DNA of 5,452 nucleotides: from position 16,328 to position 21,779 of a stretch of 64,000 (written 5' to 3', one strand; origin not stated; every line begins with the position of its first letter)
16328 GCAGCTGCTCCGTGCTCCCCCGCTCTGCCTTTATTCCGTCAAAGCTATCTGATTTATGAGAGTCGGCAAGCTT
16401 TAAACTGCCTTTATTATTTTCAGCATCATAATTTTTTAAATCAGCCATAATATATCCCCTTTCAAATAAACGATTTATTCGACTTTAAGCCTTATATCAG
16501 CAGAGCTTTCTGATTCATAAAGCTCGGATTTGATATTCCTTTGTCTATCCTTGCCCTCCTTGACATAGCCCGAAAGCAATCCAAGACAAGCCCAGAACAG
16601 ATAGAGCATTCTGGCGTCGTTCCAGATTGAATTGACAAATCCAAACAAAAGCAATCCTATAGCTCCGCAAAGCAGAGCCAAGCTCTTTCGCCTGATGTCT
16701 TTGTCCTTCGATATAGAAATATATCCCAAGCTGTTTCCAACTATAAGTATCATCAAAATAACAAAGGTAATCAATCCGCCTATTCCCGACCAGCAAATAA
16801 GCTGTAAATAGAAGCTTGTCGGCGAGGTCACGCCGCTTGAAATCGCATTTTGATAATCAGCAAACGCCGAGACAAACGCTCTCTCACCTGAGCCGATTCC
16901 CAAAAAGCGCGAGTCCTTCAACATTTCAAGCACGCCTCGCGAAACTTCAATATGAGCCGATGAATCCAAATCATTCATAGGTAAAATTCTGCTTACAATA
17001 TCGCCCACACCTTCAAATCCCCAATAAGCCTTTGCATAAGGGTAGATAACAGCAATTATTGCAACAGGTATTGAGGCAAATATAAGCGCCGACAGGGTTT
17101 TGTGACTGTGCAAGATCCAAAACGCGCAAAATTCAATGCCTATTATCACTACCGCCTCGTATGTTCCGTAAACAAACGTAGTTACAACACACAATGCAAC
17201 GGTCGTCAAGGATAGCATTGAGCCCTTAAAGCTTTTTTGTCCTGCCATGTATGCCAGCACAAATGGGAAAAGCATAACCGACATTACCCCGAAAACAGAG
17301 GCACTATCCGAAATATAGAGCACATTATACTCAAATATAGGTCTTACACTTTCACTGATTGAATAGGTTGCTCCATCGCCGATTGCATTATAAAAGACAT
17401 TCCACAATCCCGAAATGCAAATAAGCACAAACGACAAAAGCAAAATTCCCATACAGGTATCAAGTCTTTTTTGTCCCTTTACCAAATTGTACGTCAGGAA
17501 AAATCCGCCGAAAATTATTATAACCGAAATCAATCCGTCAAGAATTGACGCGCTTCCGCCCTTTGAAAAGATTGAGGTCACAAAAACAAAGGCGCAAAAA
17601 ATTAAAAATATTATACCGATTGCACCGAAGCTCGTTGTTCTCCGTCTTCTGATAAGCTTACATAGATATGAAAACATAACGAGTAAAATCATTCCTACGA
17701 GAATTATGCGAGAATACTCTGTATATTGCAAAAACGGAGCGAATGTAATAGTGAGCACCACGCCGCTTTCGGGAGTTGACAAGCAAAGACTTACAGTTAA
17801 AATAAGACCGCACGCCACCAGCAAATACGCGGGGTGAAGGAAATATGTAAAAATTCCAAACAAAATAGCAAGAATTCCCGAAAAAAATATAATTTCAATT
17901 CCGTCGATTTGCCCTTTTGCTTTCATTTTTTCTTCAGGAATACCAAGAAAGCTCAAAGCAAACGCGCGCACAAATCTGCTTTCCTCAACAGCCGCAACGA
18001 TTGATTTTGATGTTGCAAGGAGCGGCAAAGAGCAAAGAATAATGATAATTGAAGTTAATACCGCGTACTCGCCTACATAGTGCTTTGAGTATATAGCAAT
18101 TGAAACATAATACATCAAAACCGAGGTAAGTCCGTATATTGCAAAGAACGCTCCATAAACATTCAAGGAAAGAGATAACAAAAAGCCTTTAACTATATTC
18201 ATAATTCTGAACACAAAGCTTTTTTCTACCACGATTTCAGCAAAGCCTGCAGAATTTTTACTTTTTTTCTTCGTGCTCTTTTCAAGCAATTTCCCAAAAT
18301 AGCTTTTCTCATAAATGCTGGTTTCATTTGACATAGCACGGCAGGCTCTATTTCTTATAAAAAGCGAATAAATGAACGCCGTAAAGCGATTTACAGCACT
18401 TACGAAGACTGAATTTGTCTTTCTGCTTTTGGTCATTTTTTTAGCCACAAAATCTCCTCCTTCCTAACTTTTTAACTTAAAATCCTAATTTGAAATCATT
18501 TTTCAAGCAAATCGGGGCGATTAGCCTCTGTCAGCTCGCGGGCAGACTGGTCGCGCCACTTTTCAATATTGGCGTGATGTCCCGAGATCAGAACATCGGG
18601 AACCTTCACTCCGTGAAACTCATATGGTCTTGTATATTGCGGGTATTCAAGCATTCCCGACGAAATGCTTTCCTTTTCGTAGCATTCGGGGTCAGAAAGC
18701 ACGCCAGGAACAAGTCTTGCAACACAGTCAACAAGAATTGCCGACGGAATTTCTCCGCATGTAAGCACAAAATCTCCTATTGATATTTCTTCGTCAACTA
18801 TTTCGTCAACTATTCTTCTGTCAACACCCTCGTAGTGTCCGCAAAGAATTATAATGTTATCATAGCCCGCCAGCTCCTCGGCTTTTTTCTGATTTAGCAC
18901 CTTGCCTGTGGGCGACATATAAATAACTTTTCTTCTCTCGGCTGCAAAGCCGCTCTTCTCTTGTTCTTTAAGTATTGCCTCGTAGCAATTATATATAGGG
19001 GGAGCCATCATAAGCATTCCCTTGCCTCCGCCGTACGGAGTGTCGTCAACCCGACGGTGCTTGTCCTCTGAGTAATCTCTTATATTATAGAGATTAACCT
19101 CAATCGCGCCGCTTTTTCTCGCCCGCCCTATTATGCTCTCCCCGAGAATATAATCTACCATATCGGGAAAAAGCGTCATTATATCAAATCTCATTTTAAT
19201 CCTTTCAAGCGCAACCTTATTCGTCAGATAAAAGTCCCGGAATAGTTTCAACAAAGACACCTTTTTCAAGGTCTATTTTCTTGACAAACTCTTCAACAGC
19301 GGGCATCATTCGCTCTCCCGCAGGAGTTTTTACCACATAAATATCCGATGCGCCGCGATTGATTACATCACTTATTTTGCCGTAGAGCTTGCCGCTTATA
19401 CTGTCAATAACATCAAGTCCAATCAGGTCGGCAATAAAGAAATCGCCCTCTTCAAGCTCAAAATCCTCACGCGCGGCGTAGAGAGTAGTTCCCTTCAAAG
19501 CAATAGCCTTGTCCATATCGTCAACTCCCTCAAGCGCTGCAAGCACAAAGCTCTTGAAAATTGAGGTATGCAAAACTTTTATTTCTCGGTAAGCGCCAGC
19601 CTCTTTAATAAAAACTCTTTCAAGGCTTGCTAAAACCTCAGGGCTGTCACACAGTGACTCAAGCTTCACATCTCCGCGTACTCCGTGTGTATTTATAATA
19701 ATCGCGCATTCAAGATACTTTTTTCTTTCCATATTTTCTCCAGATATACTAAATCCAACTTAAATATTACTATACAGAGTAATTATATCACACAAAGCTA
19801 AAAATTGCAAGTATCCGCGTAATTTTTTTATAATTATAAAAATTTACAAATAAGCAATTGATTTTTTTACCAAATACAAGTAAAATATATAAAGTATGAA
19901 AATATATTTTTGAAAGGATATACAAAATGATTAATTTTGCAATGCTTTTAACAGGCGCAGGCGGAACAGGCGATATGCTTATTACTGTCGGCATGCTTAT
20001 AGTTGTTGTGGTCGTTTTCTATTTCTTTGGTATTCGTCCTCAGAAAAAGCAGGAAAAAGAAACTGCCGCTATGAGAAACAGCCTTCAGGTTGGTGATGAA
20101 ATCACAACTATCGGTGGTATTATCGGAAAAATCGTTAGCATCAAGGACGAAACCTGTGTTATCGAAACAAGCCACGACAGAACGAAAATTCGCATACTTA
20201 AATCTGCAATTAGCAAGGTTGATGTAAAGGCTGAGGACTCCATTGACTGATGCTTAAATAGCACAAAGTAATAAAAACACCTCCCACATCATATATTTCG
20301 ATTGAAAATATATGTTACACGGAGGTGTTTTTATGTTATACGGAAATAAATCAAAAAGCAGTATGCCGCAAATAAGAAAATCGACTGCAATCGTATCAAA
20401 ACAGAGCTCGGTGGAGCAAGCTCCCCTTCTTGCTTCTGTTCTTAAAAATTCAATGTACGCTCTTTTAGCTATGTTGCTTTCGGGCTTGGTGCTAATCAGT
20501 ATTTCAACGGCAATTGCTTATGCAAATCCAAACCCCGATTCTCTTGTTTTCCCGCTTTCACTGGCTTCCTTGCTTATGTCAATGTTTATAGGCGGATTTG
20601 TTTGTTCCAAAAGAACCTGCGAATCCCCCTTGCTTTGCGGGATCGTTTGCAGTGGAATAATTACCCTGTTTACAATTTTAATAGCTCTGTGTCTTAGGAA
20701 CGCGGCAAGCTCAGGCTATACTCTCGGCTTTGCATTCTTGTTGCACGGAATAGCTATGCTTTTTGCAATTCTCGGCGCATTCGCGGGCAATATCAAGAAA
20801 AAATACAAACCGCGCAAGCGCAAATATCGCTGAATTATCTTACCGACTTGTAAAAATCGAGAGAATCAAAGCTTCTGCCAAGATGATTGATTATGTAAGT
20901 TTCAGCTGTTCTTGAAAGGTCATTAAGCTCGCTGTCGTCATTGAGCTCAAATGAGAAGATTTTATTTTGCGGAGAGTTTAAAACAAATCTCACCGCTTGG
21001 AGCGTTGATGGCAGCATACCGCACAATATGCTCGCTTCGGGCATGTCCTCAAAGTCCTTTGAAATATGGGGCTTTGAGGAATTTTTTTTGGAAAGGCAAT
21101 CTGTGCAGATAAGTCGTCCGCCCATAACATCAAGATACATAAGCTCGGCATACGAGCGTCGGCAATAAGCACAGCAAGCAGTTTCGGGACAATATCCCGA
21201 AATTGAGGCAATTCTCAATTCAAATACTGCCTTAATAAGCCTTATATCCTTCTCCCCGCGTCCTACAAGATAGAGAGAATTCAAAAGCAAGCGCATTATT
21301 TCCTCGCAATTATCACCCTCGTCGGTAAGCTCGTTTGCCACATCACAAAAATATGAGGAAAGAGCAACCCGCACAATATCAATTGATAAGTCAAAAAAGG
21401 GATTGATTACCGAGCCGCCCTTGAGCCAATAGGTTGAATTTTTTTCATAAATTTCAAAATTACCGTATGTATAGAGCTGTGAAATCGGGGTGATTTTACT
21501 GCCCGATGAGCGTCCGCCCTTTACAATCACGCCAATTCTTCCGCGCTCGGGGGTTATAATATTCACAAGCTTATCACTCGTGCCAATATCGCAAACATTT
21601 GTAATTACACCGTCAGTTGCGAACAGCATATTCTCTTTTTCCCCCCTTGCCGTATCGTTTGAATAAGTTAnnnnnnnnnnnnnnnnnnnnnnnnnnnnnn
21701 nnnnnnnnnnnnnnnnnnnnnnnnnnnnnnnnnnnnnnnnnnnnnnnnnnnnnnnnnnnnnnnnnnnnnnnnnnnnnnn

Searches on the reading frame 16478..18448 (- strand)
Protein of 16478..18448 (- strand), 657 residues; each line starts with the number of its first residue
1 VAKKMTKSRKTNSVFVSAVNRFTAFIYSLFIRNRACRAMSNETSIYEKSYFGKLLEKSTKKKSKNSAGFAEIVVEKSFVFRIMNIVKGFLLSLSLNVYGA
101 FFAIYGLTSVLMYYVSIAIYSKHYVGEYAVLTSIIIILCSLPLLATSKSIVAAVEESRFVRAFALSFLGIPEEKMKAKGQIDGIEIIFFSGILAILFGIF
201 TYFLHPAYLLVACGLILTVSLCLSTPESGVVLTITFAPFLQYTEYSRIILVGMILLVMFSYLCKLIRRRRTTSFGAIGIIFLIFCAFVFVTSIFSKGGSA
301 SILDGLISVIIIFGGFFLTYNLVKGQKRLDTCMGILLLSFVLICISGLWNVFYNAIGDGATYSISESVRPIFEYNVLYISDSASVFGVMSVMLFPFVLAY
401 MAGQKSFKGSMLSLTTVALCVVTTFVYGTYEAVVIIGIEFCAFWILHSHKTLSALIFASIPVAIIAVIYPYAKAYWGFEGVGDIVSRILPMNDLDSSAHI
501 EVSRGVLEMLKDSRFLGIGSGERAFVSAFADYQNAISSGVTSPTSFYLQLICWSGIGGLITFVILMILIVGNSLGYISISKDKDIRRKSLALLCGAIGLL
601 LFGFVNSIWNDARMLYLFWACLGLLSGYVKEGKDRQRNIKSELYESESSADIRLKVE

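Call 77: search_protein_families(library=pfam, proteins=[window:16478-18448:-], max_evalue=0.00001)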
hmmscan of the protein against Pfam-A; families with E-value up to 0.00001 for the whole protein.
window:16478-18448:- (657 aa): 0 families

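Call 80: search_protein_families(library=pfam, proteins=[window:16478-18448:-], max_evalue=0.01)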
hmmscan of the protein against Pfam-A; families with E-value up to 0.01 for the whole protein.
window:16478-18448:- (657 aa): 2 families
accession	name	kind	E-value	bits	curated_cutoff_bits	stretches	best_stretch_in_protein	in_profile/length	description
PF04932.20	Wzy_C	-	0.0044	17.2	31.7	1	418-563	7-149/149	O-Antigen ligase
PF01027.25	Bax1-I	-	0.0051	17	34.1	1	539-625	75-160/207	Inhibitor of apoptosis-promoting Bax1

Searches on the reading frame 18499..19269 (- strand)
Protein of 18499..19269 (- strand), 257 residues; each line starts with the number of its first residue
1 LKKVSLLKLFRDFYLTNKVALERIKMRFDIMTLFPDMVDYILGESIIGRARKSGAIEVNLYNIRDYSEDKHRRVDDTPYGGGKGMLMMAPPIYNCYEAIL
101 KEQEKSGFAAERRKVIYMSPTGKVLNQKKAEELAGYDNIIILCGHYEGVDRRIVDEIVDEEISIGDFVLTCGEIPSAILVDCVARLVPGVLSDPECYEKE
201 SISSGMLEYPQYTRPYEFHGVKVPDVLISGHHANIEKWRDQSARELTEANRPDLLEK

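Call 77: search_protein_families(library=pfam, proteins=[window:18499-19269:-], max_evalue=0.00001)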
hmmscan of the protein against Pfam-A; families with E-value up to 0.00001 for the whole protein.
window:18499-19269:- (257 aa): 1 family
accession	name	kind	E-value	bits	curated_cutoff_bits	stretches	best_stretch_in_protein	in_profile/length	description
PF01746.26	tRNA_m1G_MT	-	1.4e-56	191.8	27.3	1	48-252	2-195/195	tRNA (Guanine-1)-methyltransferase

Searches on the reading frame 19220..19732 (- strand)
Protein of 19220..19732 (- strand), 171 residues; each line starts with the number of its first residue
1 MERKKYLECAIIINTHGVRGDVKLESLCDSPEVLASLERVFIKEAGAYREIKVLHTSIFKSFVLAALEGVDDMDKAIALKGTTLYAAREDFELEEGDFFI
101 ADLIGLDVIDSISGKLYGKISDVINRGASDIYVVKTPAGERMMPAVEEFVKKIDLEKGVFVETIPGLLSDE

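Call 77: search_protein_families(library=pfam, proteins=[window:19220-19732:-], max_evalue=0.00001)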
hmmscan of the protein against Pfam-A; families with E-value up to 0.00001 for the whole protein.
window:19220-19732:- (171 aa): 3 families
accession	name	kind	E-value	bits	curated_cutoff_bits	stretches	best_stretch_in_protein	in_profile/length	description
PF01782.24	RimM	-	2.9e-20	72.7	23.5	1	10-90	3-84/84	RimM N-terminal domain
PF24986.1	PRC_RimM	-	6.5e-11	42.2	27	1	102-161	3-62/69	RimM PRC barrel domain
PF05239.21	PRC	-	7.7e-08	32.7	21.2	1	96-141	2-53/78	PRC-barrel domain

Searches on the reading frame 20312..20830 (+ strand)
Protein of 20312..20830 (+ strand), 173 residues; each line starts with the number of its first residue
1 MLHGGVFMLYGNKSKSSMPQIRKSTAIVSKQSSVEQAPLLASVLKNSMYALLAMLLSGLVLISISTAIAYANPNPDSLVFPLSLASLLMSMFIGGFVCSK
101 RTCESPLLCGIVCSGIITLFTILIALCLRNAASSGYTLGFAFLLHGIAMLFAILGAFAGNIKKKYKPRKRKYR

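Call 77: search_protein_families(library=pfam, proteins=[window:20312-20830:+], max_evalue=0.00001)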
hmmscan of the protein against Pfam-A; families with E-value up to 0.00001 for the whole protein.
window:20312-20830:+ (173 aa): 1 family
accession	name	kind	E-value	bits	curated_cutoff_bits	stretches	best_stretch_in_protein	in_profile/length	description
PF12670.12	DUF3792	-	5.1e-08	33.5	31.3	1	48-155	6-115/115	Protein of unknown function (DUF3792)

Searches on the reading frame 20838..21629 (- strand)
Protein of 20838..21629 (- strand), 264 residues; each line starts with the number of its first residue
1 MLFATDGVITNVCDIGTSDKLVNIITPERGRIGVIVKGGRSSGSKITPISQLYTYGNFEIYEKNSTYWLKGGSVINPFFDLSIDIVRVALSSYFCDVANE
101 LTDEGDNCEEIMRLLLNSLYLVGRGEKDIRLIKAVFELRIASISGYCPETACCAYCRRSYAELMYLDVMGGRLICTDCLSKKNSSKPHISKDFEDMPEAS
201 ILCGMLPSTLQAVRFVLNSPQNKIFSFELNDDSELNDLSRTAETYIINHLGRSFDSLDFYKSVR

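Call 77: search_protein_families(library=pfam, proteins=[window:20838-21629:-], max_evalue=0.00001)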
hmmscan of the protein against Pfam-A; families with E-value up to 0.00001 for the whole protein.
window:20838-21629:- (264 aa): 2 families
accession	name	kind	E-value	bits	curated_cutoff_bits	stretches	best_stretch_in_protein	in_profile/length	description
PF02565.21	RecO_C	-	4.7e-19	69.1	22.1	1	84-187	3-104/157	Recombination protein O C terminal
PF11967.14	RecO_N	-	8e-14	51.9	27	1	1-78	1-80/80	Recombination protein O N terminal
